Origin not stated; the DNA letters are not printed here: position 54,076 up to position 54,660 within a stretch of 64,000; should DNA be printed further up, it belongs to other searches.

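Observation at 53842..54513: Family of four Nif11-type GG-leader peptides with zinc-ribbon-like Cys cores and no maturase in sight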

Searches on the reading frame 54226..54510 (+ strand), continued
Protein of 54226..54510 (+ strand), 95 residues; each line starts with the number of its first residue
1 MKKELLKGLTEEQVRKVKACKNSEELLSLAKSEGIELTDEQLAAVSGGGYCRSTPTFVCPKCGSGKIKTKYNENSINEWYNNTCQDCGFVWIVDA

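Call 69: search_protein_families(library=ncbifam, proteins=[L016:4361-6529:+, L082:16475-18319:+, L082:8520-9716:+, L082:7311-8438:+, L082:5294-7297:+, L001:18737-19885:+], max_evalue=0.001)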
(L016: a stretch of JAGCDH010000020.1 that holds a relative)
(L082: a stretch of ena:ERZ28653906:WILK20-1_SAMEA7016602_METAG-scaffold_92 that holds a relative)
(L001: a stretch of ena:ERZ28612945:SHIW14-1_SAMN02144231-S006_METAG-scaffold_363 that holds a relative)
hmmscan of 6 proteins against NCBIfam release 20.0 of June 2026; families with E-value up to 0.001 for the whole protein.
L016:4361-6529:+ (722 aa): 187 families (the best 25 are shown)
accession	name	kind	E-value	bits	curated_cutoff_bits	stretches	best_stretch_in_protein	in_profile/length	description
TIGR03796.1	NHLM_micro_ABC1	equivalog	4.1e-249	828.5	853.3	1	14-719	1-709/710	NHLP family bacteriocin export ABC transporter peptidase/permease/ATPase subunit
TIGR01846.1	type_I_sec_HlyB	subfamily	5.6e-109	365.4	725.55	1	29-720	3-690/694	type I secretion system permease/ATPase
TIGR01193.1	bacteriocin_ABC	subfamily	8.7e-102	341.8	523.85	1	21-720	2-707/708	peptide cleavage/export ABC transporter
TIGR03797.1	NHLM_micro_ABC2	equivalog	4.8e-99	332.7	709.4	1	151-720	119-683/686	NHLP bacteriocin export ABC transporter permease/ATPase subunit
TIGR03375.1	type_I_sec_LssB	subfamily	2.9e-91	306.8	693.1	1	29-710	5-690/696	type I secretion system permease/ATPase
TIGR02203.1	MsbA_lipidA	equivalog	7.8e-89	298.7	602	1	170-718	21-565/572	lipid A export permease/ATP-binding protein MsbA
TIGR00958.1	3a01208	subfamily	2.2e-85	287.4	874.6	1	188-719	181-711/711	antigen peptide transporter 2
NF010178.0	PRK13657.1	equivalog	7.8e-83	278.9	733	1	163-720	14-568/588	glucan ABC transporter ATP-binding protein/ permease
NF045513.1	HepA_fam_ABC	equivalog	4e-81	273.3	725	1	250-717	137-604/610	heterocyst formation ABC transporter subunit HepA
TIGR02204.1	MsbA_rel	hypoth_equivalog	1.2e-79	268.6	780.4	1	250-719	100-572/576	ABC transporter, permease/ATP-binding protein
NF045998.1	cleave_ABC_plasm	equivalog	4.1e-79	266.6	500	1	24-673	6-650/673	Mbov_0121 family peptidase domain-containing ABC transporter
NF052233.1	CphA_assoc_ABC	equivalog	1.8e-76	258.1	880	1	244-719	267-740/766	cyanophycin metabolism-associated ABC transporter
NF008381.0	PRK11176.1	equivalog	1.1e-72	245.3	867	1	223-718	80-575/582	lipid A ABC transporter ATP-binding protein/permease MsbA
TIGR01842.1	type_I_sec_PrtD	subfamily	2.1e-68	231.2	510.15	1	174-709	12-541/544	type I secretion system permease/ATPase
NF008056.1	PRK10790.1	equivalog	2.3e-67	227.9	746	1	186-718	41-571/584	SmdB family multidrug efflux ABC transporter permease/ATP-binding protein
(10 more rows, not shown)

L082:16475-18319:+ (614 aa): 4 families
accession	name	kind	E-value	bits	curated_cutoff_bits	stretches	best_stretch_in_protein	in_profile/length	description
NF045505.1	RR_RssB_Pseudo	equivalog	7e-19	68.1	700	1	243-423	157-344/394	two-component system response regulator RssB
NF038263.1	prot_phos_SiaA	equivalog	5.8e-14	51.6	700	1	218-475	391-656/658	biofilm regulation protein phosphatase SiaA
TIGR02865.1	spore_II_E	equivalog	1.5e-11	43.1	490.8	1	270-475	561-762/764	stage II sporulation protein E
NF003144.0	PRK04069.1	equivalog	0.00058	19.3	145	0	525-611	49-141/161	anti-sigma B factor RsbW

L082:8520-9716:+ (398 aa): 0 families

L082:7311-8438:+ (375 aa): 0 families

L082:5294-7297:+ (667 aa): 0 families

L001:18737-19885:+ (382 aa): 0 families
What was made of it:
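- On Nif11-derived leader peptide precursors (N11P; TIGR03798 / PF07862): The transporters score just below cutoff: TIGR03796 at 828.5 against 853.3 (call 69) and TIGR03797 at 652 against 709.4.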
